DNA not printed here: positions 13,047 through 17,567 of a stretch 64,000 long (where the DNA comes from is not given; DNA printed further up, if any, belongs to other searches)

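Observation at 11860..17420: Candidate undescribed two-gene defence module: DUF4143 ATPase-nuclease coupled to a giant STAND NTPase with a C-terminal nuclease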

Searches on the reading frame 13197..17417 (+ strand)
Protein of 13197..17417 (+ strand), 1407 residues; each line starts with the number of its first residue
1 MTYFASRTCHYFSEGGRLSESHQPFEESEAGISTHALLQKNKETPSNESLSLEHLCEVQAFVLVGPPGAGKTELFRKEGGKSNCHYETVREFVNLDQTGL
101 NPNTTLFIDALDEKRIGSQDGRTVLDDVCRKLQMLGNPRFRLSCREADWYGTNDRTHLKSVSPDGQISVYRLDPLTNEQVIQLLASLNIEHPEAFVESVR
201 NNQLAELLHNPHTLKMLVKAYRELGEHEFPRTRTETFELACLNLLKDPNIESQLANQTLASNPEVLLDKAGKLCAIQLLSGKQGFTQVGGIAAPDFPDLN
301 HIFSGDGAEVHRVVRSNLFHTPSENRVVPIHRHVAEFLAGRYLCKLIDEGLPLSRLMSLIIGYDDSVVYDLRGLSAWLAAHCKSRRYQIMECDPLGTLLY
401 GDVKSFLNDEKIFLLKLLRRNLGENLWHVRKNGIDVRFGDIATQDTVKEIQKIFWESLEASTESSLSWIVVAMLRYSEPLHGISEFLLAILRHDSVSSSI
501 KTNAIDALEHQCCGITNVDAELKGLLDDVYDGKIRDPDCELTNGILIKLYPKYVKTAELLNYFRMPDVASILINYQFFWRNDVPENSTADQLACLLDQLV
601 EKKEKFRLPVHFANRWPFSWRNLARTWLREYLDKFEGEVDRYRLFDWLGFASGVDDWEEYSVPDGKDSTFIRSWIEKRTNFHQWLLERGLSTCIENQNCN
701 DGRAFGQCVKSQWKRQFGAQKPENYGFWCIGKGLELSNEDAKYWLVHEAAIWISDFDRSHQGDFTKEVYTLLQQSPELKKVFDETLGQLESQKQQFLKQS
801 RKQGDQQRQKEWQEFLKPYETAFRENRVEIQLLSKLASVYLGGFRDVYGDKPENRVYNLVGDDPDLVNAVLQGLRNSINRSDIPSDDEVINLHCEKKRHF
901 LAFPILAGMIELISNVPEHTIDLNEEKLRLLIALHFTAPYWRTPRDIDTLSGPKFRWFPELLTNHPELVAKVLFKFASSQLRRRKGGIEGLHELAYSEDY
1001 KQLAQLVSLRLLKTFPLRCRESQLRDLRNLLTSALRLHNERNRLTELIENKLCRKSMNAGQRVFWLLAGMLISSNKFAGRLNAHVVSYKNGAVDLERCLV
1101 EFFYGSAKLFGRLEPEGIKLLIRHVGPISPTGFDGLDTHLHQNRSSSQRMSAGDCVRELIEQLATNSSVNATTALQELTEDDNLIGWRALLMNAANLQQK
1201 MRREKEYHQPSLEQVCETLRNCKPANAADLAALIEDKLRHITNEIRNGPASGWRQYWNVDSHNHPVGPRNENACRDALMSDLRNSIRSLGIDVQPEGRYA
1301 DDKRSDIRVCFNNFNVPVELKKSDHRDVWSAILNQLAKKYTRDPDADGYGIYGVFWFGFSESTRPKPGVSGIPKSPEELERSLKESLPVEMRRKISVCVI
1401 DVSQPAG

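Call 3: search_protein_families(library=pfam, proteins=[window:13197-17417:+], max_evalue=1)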
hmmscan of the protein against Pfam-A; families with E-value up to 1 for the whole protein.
window:13197-17417:+ (1407 aa): 1 family
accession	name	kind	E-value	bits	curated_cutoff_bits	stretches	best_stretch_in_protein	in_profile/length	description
PF13949.11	ALIX_LYPXL_bnd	-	0.42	10.3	30.8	0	1019-1057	134-172/295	ALIX V-shaped domain binding to HIV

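Call 4: search_protein_families(library=padloc, proteins=[window:13197-17417:+], max_evalue=1)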
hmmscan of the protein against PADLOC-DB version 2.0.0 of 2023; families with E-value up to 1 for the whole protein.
window:13197-17417:+ (1407 aa): 2 families
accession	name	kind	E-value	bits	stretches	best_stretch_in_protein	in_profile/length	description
PDLC03853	LmuA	-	0.00079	16.3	1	1136-1337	367-590/655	-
PDLC03920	MkoA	-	0.00092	15.6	2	38-74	616-647/1112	-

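Call 5: search_protein_families(library=ncbifam, proteins=[window:13197-17417:+], max_evalue=1)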
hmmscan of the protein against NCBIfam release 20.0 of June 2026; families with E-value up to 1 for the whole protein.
window:13197-17417:+ (1407 aa): 2 families
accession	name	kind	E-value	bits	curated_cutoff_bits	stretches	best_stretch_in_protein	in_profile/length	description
NF058535.1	antiphage_EruA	equivalog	2.5e-259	864.1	1000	1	41-1403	6-1318/1318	NACHT domain-containing antiphage protein EruA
NF058534.1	antiphage_HyoA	equivalog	3.9e-45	154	1200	2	158-811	192-832/1430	NACHT domain-containing antiphage protein HyoA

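Call 9: find_homologous_proteins(query=window:13197-17417:+, max_evalue=0.00001)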
Query window:13197-17417:+ (1407 aa): 2190 proteins with E <= 0.00001 among 8000 candidates; the best 120 are listed.
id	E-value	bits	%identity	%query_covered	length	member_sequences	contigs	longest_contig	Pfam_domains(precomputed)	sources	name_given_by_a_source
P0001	0.0e+0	3272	99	100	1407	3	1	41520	PF28130.1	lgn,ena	-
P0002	0.0e+0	2876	88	100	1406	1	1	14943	PF28130.1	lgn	-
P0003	0.0e+0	2776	85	100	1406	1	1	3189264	PF28130.1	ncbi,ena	-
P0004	0.0e+0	2701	82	100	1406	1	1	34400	PF28130.1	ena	-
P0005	0.0e+0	1703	55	100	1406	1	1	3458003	PF28130.1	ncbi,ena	-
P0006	0.0e+0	1306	47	100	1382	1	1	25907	PF28130.1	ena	-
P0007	0.0e+0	1300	46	100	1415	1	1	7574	PF28130.1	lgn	-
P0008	0.0e+0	1299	47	100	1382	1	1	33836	PF28130.1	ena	-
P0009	0.0e+0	1295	47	100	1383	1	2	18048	PF28130.1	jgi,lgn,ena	-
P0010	0.0e+0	1293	47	100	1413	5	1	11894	PF28130.1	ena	-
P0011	0.0e+0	1289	47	100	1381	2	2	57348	PF28130.1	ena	-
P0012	0.0e+0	1285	46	100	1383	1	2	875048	PF28130.1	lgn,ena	-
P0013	0.0e+0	1282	47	100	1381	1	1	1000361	PF28130.1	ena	-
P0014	0.0e+0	1277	46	100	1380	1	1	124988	PF28130.1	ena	-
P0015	0.0e+0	1276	46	100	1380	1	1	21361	PF28130.1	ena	-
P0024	0.0e+0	1169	43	100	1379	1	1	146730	PF28130.1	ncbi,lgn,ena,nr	ncbi:MAG: hypothetical protein OXI60_09785 [Acidiferrobacterales bacterium]|nr:hypothetical protein 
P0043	0.0e+0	1031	39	97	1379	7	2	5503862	PF28130.1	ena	-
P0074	3.3e-297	1007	40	96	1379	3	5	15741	PF28130.1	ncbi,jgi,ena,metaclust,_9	metaclust:\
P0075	4.0e-297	1007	39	96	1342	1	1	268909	PF28130.1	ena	-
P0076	4.0e-297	1007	39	97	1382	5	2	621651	PF28130.1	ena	-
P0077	4.5e-297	1007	39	96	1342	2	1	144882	PF28130.1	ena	-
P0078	5.7e-297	1007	38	100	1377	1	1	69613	-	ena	-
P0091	3.4e-295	1001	39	96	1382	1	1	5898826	PF28130.1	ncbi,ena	-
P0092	4.0e-295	1000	39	97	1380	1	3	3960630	PF28130.1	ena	-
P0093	4.4e-295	1000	39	96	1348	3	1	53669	PF28130.1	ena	-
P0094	5.1e-295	1000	40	96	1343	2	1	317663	PF28130.1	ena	-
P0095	5.3e-295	1000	39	100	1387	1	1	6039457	PF28130.1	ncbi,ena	-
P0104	1.3e-293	995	40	97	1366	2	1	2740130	PF28130.1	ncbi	-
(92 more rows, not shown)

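Call 11: find_related_loci(query=A1, collection=genome_contigs, flank=8000)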
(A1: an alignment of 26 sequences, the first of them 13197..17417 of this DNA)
Query A1 (1407 aa) in genome_contigs; peptide patterns used: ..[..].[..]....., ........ (x = any residue, [..] = any of these).
600 stretches matched a pattern (row limit reached: there are more); 536 encode a relative of the query (tblastn E <= 1e-3); the best 80 are kept; 80 distinct loci.
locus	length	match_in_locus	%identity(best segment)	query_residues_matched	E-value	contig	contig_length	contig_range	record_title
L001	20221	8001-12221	100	1-1407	0e+0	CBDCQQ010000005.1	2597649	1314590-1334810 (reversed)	MAG: Arenicellales bacterium isolate b687d975-9751-486f-9689-3abe7c8b9e48 genome assembly, contig: contig_5, whole genom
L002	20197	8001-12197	55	1-1405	0e+0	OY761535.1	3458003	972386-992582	MAG: Arenicellales bacterium isolate 84d41cb1-8764-43d3-92a7-53f72595dab7 genome assembly, chromosome: 1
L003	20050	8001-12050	41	50-1407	0e+0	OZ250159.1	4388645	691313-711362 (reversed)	MAG: Candidatus Rariloculaceae bacterium isolate d7988692-1f91-4a51-bf50-90d1cd8d1283 genome assembly, chromosome: 1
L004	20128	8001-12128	40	1-1406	0e+0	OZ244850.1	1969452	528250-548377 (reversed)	MAG: Gammaproteobacteria bacterium isolate ed37e13b-53fa-493c-b8f4-17445a644a29 genome assembly, chromosome: 1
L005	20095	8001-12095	39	12-1403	0e+0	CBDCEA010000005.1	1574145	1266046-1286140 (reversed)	MAG: Alphaproteobacteria bacterium isolate acfa3c97-71bc-419c-b48f-b1c48e78630c genome assembly, contig: contig_5, whole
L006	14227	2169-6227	39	43-1403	0e+0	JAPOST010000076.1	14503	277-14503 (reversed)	MAG: Rhodospirillaceae bacterium isolate CAR2_bin_5 NODE_1422_length_14503_cov_12.0079, whole genome shotgun sequence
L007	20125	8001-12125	38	1-1404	0e+0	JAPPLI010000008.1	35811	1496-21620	MAG: Gammaproteobacteria bacterium isolate RHO3_bin_19 NODE_2274_length_35811_cov_51.955196, whole genome shotgun sequen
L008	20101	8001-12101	39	43-1406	0e+0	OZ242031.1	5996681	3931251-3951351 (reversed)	MAG: Candidatus Rariloculaceae bacterium isolate a5421204-da08-4551-a270-5214cadbb2a1 genome assembly, chromosome: 1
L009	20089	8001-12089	39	39-1406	0e+0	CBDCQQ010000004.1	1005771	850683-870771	MAG: Arenicellales bacterium isolate b687d975-9751-486f-9689-3abe7c8b9e48 genome assembly, contig: contig_4, whole genom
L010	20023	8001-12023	39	60-1405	0e+0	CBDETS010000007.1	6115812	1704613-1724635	MAG: Paracoccaceae bacterium isolate d64af6e7-52e0-4969-a89a-2429f2ada3a2 genome assembly, contig: contig_6, whole genom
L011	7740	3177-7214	38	45-1402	0e+0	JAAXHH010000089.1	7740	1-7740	MAG: Candidatus Latescibacterota bacterium isolate Plut_88884 unfiltered_Plut_88884_genomic_contig_1063707, whole genome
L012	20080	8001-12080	40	1-1405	0e+0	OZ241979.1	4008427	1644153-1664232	MAG: uncultured Candidatus Binatia bacterium isolate 9577865d-1fdf-407d-8016-5da360aaf3ec genome assembly, chromosome: 1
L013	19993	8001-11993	39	1-1405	0e+0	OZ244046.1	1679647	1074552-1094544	MAG: Gammaproteobacteria bacterium isolate ff55764a-aadf-4709-b722-887e21b4041b genome assembly, chromosome: 1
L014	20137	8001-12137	37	1-1404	0e+0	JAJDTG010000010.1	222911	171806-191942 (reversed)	MAG: Candidatus Dadabacteria bacterium isolate jk18x11bins.6 k141_822077, whole genome shotgun sequence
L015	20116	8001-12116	38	1-1405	0e+0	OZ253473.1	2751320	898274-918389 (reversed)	MAG: Nitrospirales bacterium isolate 056054a7-9ecf-4ec6-a908-bfcb47be926a genome assembly, chromosome: 1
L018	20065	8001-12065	37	48-1407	0e+0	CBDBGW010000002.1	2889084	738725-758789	MAG: Longimicrobiales bacterium isolate e50cd360-cd7c-427b-8661-79c54124e026 genome assembly, contig: chromosome_2, whol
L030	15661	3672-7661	36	52-1407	0e+0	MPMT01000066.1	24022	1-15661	MAG: Alphaproteobacteria bacterium bin52 NODE_2939_length_24022_cov_17.7456_ID_5877, whole genome shotgun sequence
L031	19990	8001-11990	36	60-1407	0e+0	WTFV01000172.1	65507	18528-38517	MAG: Acidobacteria bacterium isolate CO36386bin_12 NODE_279_length_65507_cov_21.875573, whole genome shotgun sequence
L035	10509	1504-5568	35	1-1407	0e+0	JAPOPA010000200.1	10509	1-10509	MAG: Chloroflexota bacterium isolate APA_bin_48 c_000000006422, whole genome shotgun sequence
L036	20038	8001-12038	35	39-1407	0e+0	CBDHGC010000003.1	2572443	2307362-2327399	MAG: Vicinamibacterales bacterium isolate 2255f9a4-9ab0-4a79-b16a-ed87816e7612 genome assembly, contig: contig_3, whole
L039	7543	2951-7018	36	49-1407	0e+0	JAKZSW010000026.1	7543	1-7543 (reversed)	MAG: Candidatus Tectimicrobiota bacterium isolate Langseth_MAG_00043 Langseth_MAG_00043_000000000026, whole genome shotg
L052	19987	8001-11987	35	1-1407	0e+0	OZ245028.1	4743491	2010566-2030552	MAG: Longimicrobiales bacterium isolate f7ec7502-a679-45e5-b4be-1f74f8b9058b genome assembly, chromosome: 1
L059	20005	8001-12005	36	39-1407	0e+0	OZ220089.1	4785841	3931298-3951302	MAG: Candidatus Latescibacterota bacterium isolate 4e2a754f-172e-45f6-b93c-83e01e84db49 genome assembly, chromosome: 1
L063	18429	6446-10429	35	57-1407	0e+0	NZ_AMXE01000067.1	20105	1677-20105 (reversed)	Thauera linaloolentis 47Lol = DSM 12138 Cont67, whole genome shotgun sequence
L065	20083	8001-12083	35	48-1407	0e+0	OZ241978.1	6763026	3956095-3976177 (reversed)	MAG: Vicinamibacterales bacterium isolate 51a24197-77cf-4160-b0f1-11ac4e34766b genome assembly, chromosome: 1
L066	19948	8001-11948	34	60-1407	0e+0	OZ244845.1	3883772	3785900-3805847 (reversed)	MAG: Chloroflexota bacterium isolate 3460274c-b819-443f-96a0-86c9f13451b3 genome assembly, chromosome: 1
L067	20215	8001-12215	34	52-1407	0e+0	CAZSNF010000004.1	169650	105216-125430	MAG TPA_asm: uncultured Rhodothermales bacterium isolate SRP109090_co2_31 genome assembly, contig: NODE_60_length_169650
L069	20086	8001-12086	34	12-1405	0e+0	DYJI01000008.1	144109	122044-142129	MAG TPA_asm: Sideroxydans lithotrophicus isolate FI88_60_347 Afr_mines_FI88_76_length_144109_cov_143_330321, whole genom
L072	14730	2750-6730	34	49-1405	0e+0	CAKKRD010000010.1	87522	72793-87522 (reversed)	Nitrosomonadaceae bacterium isolate Hainich-H51-bin263-1 genome assembly, contig: H51-bin263_1_Hain_H51_02um_R2_62_lengt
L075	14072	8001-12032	34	40-1403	0e+0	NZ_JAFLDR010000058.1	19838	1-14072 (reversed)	MAG: Sulfuritalea sp. isolate UWPOB_SULF1 gnl_X_HMEKCNED_58, whole genome shotgun sequence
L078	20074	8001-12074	33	3-1405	0e+0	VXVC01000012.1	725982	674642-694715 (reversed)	MAG: Holophagales bacterium isolate SB0667_bin_1 NODE_2_length_725982_cov_25.974696, whole genome shotgun sequence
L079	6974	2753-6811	34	18-1406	0e+0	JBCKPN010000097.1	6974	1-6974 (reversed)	Usitatibacteraceae bacterium isolate SLM_MC1B_24-P16 Node_97_length_6974_cov_67.300604, whole genome shotgun sequence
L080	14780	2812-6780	33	52-1405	0e+0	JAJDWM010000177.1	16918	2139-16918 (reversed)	MAG: Bryobacterales bacterium isolate jk18x25bins.29 k141_865234, whole genome shotgun sequence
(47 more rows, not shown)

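Call 16: search_solved_structures(query=A1, max_evalue=1)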
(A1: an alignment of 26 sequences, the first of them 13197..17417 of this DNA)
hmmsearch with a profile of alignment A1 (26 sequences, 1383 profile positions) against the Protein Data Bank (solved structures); distinct sequences matched with E-value up to 1: 5.
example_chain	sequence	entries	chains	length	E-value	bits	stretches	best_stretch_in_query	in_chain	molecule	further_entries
5mlc_9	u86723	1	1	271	0.018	15.9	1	745-826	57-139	Ribosome-recycling factor, chloroplastic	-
6eri_Az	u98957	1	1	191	0.025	15.4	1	774-826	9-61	Ribosome-recycling factor, chloroplastic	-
4cvn_A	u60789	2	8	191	0.61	10.8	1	40-69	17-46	PUTATIVE ADENYLATE KINASE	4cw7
8vxi_A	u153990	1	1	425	0.9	10.2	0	556-641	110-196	CYP125MRCA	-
8vxg_A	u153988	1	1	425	0.9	10.2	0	556-641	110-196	CYP125MRCA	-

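Call 36: search_protein_families(library=ncbifam, proteins=[P0005, P0013, P0024, P0043, P0074, P0091, P0104], max_evalue=1e-10)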
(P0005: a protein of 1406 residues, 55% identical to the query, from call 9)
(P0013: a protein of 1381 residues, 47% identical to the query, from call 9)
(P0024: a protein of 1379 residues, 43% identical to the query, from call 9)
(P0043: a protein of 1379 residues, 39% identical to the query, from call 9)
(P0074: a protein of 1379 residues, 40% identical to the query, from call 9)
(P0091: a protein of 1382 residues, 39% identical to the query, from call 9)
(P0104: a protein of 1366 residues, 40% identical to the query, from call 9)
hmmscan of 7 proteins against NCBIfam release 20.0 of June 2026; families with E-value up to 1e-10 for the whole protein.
P0005 (1406 aa): 2 families
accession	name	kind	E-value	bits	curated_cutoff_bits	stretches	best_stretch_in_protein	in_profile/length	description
NF058535.1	antiphage_EruA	equivalog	6.9e-270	899.1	1000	1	63-1402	17-1318/1318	NACHT domain-containing antiphage protein EruA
NF058534.1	antiphage_HyoA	equivalog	3.3e-56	190.7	1200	2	172-828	194-840/1430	NACHT domain-containing antiphage protein HyoA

P0013 (1381 aa): 2 families
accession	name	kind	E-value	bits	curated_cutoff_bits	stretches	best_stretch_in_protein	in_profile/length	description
NF058535.1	antiphage_EruA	equivalog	2.3e-280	933.8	1000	1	25-1377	14-1318/1318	NACHT domain-containing antiphage protein EruA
NF058534.1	antiphage_HyoA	equivalog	3.3e-61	207.3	1200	2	139-794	197-842/1430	NACHT domain-containing antiphage protein HyoA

P0024 (1379 aa): 2 families
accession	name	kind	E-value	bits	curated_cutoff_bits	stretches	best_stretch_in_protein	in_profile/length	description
NF058535.1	antiphage_EruA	equivalog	9.1e-257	855.6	1000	1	25-1374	12-1317/1318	NACHT domain-containing antiphage protein EruA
NF058534.1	antiphage_HyoA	equivalog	2e-47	161.6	1200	2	136-822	192-877/1430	NACHT domain-containing antiphage protein HyoA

P0043 (1379 aa): 2 families
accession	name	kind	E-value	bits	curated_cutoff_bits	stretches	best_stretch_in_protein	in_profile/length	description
NF058535.1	antiphage_EruA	equivalog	1.6e-284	947.6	1000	1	27-1374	17-1318/1318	NACHT domain-containing antiphage protein EruA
NF058534.1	antiphage_HyoA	equivalog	4.6e-49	167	1200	2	130-584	188-634/1430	NACHT domain-containing antiphage protein HyoA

P0074 (1379 aa): 2 families
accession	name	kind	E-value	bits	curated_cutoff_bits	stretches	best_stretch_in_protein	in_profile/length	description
NF058535.1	antiphage_EruA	equivalog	5.1e-286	952.5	1000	1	20-1374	10-1318/1318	NACHT domain-containing antiphage protein EruA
NF058534.1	antiphage_HyoA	equivalog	8.4e-47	159.5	1200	2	130-712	188-759/1430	NACHT domain-containing antiphage protein HyoA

P0091 (1382 aa): 2 families
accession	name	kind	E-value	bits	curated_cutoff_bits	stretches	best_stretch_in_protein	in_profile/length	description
NF058535.1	antiphage_EruA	equivalog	1.5e-265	884.7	1000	1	26-1375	11-1317/1318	NACHT domain-containing antiphage protein EruA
NF058534.1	antiphage_HyoA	equivalog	1.2e-37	129.2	1200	2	928-1333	973-1382/1430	NACHT domain-containing antiphage protein HyoA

P0104 (1366 aa): 2 families
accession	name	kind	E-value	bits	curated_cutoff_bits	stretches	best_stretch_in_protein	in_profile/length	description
NF058535.1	antiphage_EruA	equivalog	5.5e-293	975.6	1000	1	18-1364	7-1318/1318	NACHT domain-containing antiphage protein EruA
NF058534.1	antiphage_HyoA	equivalog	2.5e-57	194.4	1200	1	137-1346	193-1405/1430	NACHT domain-containing antiphage protein HyoA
